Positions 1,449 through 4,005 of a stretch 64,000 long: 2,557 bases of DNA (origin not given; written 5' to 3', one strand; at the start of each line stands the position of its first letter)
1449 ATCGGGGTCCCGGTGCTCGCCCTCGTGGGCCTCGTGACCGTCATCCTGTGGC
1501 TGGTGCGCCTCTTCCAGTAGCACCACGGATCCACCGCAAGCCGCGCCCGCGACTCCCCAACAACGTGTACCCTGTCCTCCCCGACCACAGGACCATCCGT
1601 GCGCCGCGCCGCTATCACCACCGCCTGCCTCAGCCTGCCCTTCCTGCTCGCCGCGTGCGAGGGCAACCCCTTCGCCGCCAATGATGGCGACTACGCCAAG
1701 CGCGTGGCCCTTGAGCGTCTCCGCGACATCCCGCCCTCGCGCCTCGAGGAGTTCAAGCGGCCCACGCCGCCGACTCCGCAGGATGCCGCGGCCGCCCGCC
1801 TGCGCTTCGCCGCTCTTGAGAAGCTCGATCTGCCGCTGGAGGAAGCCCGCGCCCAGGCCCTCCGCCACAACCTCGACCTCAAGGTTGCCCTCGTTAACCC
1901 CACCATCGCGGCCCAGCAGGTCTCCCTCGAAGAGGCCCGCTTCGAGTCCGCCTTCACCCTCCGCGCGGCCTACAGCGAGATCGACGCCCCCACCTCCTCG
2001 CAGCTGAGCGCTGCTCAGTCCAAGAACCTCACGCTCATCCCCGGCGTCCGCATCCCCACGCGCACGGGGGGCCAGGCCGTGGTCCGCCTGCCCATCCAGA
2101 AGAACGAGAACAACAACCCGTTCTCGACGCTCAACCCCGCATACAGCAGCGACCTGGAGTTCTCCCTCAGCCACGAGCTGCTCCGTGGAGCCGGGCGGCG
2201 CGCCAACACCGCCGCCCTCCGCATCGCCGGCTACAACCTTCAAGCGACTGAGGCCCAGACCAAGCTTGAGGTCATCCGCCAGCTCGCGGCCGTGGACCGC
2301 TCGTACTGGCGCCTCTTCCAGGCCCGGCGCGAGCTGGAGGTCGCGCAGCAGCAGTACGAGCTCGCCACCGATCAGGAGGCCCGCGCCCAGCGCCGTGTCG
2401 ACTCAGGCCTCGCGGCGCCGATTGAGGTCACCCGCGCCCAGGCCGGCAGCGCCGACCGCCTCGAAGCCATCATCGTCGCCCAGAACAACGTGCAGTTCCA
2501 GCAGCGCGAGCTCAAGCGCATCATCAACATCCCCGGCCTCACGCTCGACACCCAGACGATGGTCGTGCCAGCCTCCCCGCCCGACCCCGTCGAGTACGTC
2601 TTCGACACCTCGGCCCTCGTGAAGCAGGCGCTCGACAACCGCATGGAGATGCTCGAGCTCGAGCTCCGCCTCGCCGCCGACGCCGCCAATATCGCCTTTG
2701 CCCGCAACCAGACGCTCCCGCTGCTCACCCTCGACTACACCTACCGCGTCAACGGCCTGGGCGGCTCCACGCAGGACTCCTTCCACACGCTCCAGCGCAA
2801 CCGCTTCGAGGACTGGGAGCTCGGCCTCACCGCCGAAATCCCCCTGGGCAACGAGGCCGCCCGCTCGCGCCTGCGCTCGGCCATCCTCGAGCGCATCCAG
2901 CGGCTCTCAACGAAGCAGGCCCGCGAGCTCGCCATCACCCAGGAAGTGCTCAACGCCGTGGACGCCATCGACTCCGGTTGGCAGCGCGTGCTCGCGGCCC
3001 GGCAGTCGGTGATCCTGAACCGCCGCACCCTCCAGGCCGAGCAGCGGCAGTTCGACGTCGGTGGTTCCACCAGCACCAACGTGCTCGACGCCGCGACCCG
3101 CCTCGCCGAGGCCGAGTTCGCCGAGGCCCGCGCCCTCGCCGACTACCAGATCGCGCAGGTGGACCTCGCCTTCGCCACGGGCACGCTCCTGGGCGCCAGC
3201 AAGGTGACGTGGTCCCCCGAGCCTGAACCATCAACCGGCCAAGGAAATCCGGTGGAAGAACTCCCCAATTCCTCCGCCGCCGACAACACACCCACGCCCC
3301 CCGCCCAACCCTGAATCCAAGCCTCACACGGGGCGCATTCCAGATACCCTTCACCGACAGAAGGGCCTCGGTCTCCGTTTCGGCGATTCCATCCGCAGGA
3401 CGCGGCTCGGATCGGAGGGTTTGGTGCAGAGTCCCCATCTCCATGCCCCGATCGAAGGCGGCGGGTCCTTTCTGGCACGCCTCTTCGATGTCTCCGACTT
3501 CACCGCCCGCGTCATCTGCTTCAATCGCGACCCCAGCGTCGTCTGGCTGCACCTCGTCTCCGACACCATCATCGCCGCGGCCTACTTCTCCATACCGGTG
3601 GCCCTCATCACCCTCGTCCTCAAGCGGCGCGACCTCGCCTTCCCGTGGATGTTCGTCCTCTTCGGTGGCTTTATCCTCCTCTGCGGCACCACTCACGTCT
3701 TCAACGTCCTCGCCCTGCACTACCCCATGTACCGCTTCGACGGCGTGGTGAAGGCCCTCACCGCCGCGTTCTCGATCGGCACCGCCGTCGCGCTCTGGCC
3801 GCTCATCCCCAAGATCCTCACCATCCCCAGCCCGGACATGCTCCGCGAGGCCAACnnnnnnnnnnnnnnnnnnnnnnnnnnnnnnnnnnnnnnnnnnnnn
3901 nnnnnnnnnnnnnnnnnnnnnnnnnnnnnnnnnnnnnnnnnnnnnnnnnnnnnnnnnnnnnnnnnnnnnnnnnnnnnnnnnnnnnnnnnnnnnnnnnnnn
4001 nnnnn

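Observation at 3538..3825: Histidine kinase with an ETR1-like ethylene-binding membrane module (Cu-ligand Cys and His conserved)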

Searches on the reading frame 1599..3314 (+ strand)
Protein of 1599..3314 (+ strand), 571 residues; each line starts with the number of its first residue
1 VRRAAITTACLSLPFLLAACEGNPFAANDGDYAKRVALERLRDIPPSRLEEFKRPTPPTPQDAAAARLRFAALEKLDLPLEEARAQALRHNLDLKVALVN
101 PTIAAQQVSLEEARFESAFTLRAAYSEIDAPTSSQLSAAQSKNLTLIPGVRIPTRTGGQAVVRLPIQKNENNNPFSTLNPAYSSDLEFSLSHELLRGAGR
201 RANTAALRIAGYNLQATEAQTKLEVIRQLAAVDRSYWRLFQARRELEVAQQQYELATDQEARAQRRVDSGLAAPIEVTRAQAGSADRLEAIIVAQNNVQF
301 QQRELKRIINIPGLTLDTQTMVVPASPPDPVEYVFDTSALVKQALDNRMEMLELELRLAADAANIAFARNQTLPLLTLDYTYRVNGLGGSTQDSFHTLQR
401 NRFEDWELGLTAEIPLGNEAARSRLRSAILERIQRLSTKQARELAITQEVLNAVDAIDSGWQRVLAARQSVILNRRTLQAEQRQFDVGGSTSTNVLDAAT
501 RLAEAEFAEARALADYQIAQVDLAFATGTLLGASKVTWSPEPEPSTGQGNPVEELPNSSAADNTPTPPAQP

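Call 44: search_protein_families(library=pfam, proteins=[window:1599-3314:+], max_evalue=0.001)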
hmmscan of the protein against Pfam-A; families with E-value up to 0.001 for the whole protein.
window:1599-3314:+ (571 aa): 1 family
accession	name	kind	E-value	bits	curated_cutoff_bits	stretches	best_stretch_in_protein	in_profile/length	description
PF02321.23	OEP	-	3.8e-38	131.6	22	2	339-528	3-187/187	Outer membrane efflux protein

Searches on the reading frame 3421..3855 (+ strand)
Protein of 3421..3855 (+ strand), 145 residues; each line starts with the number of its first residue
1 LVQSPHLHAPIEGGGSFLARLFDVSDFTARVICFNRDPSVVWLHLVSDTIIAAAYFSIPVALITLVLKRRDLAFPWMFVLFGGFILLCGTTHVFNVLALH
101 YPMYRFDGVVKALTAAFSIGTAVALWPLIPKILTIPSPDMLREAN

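Call 8: find_homologous_proteins(query=window:3421-3855:+, max_evalue=0.001)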
Query window:3421-3855:+ (145 aa): 45 proteins with E <= 0.001 among 99 candidates.
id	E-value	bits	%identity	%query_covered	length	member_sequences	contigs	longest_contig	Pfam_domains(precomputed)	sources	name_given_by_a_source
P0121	3.1e-41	159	61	86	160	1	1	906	PF25487.2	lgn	-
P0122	1.2e-38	150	55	90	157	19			PF25487.2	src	-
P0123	2.2e-36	143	52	90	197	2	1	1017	PF13188.14,PF00989.32,PF25487.2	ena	-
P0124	1.9e-35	140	59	79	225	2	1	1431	PF25487.2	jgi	jgi:hypothetical protein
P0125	3.3e-35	139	53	90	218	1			PF25487.2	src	-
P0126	5.1e-35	139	52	90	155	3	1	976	PF25487.2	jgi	jgi:hypothetical protein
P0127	9.4e-35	138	55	85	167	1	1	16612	PF25487.2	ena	-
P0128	1.3e-34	137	53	90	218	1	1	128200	PF25487.2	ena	-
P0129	1.6e-34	137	54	89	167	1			PF25487.2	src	-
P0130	2.1e-34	137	54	86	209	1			PF25487.2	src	-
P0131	2.8e-34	136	58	79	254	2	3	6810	PF25487.2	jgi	jgi:hypothetical protein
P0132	4.6e-34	135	52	90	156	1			PF25487.2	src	-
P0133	7.8e-34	135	52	90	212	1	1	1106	PF25487.2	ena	-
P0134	1.1e-33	134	52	90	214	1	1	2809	PF25487.2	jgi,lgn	jgi:hypothetical protein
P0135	1.5e-33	134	55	90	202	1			PF25487.2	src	-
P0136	2.1e-33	133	54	80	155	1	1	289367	PF25487.2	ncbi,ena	-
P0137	2.6e-33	133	53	88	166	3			PF25487.2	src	-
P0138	3.1e-33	133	53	66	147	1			PF25487.2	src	-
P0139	2.9e-32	130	53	78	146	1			PF25487.2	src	-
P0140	6.7e-32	128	49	86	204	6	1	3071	PF25487.2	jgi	jgi:hypothetical protein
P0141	7.3e-32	128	67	63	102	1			PF25487.2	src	-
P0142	1.1e-31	128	54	81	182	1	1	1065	PF25487.2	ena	-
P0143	1.3e-30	124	50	83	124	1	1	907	PF25487.2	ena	-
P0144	1.9e-30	124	48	87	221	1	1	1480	PF25487.2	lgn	-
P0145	4.1e-29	119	50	86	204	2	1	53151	PF25487.2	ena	-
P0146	2.0e-28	117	50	86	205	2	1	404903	PF25487.2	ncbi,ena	-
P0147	4.4e-28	116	52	84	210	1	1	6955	PF25487.2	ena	-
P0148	1.6e-27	114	51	79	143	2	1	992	PF25487.2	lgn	-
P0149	5.8e-27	112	50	86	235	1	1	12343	PF25487.2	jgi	jgi:signal transduction histidine kinase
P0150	1.7e-26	111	47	92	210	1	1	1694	PF25487.2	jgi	jgi:hypothetical protein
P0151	2.0e-26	111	47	82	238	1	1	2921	PF25487.2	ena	-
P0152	2.9e-26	110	47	92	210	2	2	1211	PF25487.2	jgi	jgi:hypothetical protein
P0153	2.9e-26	110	47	92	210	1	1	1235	PF25487.2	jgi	jgi:hypothetical protein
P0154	3.4e-26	110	49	73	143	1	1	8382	PF25487.2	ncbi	-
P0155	5.0e-26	109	54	71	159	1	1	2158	PF25487.2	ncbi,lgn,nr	ncbi:MAG: hypothetical protein M3Y41_01885 [Pseudomonadota bacterium]|nr:hypothetical protein [Pseud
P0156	6.8e-26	109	49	78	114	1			PF25487.2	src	-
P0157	2.1e-25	107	46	90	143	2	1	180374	PF25487.2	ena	-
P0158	6.7e-25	106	51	77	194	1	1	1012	PF25487.2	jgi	jgi:hypothetical protein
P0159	9.1e-24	102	44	88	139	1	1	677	PF25487.2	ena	-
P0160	1.1e-23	102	43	88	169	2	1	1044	PF25487.2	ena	-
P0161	1.2e-23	102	46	77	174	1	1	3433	PF25487.2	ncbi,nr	ncbi:MAG: hypothetical protein KGK09_01300, partial [Burkholderiales bacterium]|nr:hypothetical prot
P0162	2.5e-23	101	49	77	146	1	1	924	PF25487.2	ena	-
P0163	3.7e-23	100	46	77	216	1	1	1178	PF25168.2,PF25174.2,PF23381.2,PF25173.2,PF25047.1,PF00400.39,PF25487.2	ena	-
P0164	3.1e-22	97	46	81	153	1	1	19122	PF25487.2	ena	-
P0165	2.8e-10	58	37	72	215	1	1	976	PF25487.2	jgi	jgi:hypothetical protein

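Call 14: search_protein_representatives(protein=window:3421-3855:+)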
Query: 145 residues. Proteins with E-value up to 0.001 (for the whole library): 7914; up to 1e-10: 5600; up to 1e-30: 260. The best 150 are listed.
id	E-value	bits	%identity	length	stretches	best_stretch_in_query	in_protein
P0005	6.2e-69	246.9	79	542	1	6-145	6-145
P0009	3.3e-50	186.2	62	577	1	5-145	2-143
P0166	1.6e-43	164.5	59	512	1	12-145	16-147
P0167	2.9e-41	157.2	58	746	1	14-145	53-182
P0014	3.9e-41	156.8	58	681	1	5-145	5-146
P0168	5.4e-41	156.3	58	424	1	6-145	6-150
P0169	1.0e-40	155.4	59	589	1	27-145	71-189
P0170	1.4e-40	154.9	57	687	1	8-145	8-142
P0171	2.1e-40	154.4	56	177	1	16-144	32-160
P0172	7.3e-40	152.6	59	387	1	23-145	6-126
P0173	1.3e-39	151.8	56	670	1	5-141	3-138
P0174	2.3e-39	151.0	54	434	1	4-145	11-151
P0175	2.7e-39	150.8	57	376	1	14-145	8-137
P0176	4.1e-39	150.2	55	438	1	25-145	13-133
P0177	7.2e-39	149.4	56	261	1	5-142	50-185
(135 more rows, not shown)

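Call 58: predict_structure(alignment_id=A4)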
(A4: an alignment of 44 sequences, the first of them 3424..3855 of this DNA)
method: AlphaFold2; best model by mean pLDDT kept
length: 144 residues; sequences in the alignment: 44
mean_pLDDT: 88.8   pTM: 0.73
mean pLDDT of the five models: 88.8, 87.9, 85.8, 85.3, 84.8
residues with pLDDT >= 90: 94; 70-90: 37; 50-70: 13; < 50: 0
segments of 3 or more residues with pLDDT < 50: none
pLDDT, mean of each block of 10 residues (from residue 1): 61 74 85 91 97 96 93 90 95 94 90 93 93 91 91
secondary structure, 60 per line:
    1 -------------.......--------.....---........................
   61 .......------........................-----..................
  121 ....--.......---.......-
elements in order: H14-20 H29-33 H37-67 H74-97 H103-124 H127-133 H137-143

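Call 60: fold_search(model_id=the predicted structure, library=pdb)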
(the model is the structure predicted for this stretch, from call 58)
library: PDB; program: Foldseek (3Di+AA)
matches with E <= 10: 75; with E <= 0.001: 0
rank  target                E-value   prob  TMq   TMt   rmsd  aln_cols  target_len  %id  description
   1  3rko_G                8.1e-01  0.75  0.39  0.53   7.4       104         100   19  Crystal structure of the membrane domain of respiratory complex I from E. coli at 3.0 angstrom resolution (released 2011-08-03)
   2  7ar7_K                1.3e+00  0.44  0.33  0.48   5.7        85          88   16  Cryo-EM structure of Arabidopsis thaliana complex-I (open conformation) (released 2022-03-02)
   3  8e73_4L               1.3e+00  0.38  0.33  0.45   7.0       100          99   19  Vigna radiata supercomplex I+III2 (full bridge) (released 2023-01-11)
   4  8bef_K                1.3e+00  0.38  0.34  0.45   7.7       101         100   19  Cryo-EM structure of the Arabidopsis thaliana I+III2 supercomplex (CI membrane core) (released 2023-01-11)
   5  9umg_E                1.4e+00  0.23  0.34  0.17  24.9       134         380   15  Cryo-EM structure of VTC complex(Vtc5/Vtc4/Vtc3/Vtc1) (released 2026-01-21)
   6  7aqq_K                1.6e+00  0.41  0.35  0.50   5.3        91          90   18  Cryo-EM structure of Arabidopsis thaliana Complex-I (membrane core) (released 2021-12-08)
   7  6x89_4L               1.8e+00  0.44  0.32  0.48   5.3        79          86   19  Vigna radiata mitochondrial complex I* (released 2020-09-02)
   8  8jj5_A                2.0e+00  0.25  0.38  0.26   6.5       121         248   16  Porcine uroplakin complex (released 2023-06-14)
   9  7a23_K                2.2e+00  0.60  0.41  0.63   3.4        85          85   18  Plant mitochondrial respiratory complex I (released 2020-10-28)
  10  9l79_R                2.2e+00  0.51  0.45  0.26   9.3       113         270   15  Structure of GPR119-Gs complex bound to AR231453 (released 2025-12-31)
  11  8iuf_4A               2.7e+00  0.20  0.39  0.29  15.2       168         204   13  Cryo-EM structure of Euglena gracilis super-complex I+III2+IV, composite (released 2024-02-28)
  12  2v0o_B                2.8e+00  0.20  0.32  0.19  22.0        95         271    9  FCHO2 F-BAR domain (released 2007-06-26)
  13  7zw1_B                3.3e+00  0.16  0.31  0.17   5.9        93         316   19  Human PRPH2-ROM1 hetero-dimer (released 2022-11-16)
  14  9bia_D                3.5e+00  0.14  0.29  0.34   6.0        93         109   13  Cryo-EM structure of NINJ1 K45Q bound to Nb538 (released 2024-10-16)
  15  7o3w_A                3.5e+00  0.10  0.27  0.20  18.2       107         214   10  Structural basis for VIPP1 oligomerization and maintenance of thylakoid membrane integrity (released 2021-06-30)
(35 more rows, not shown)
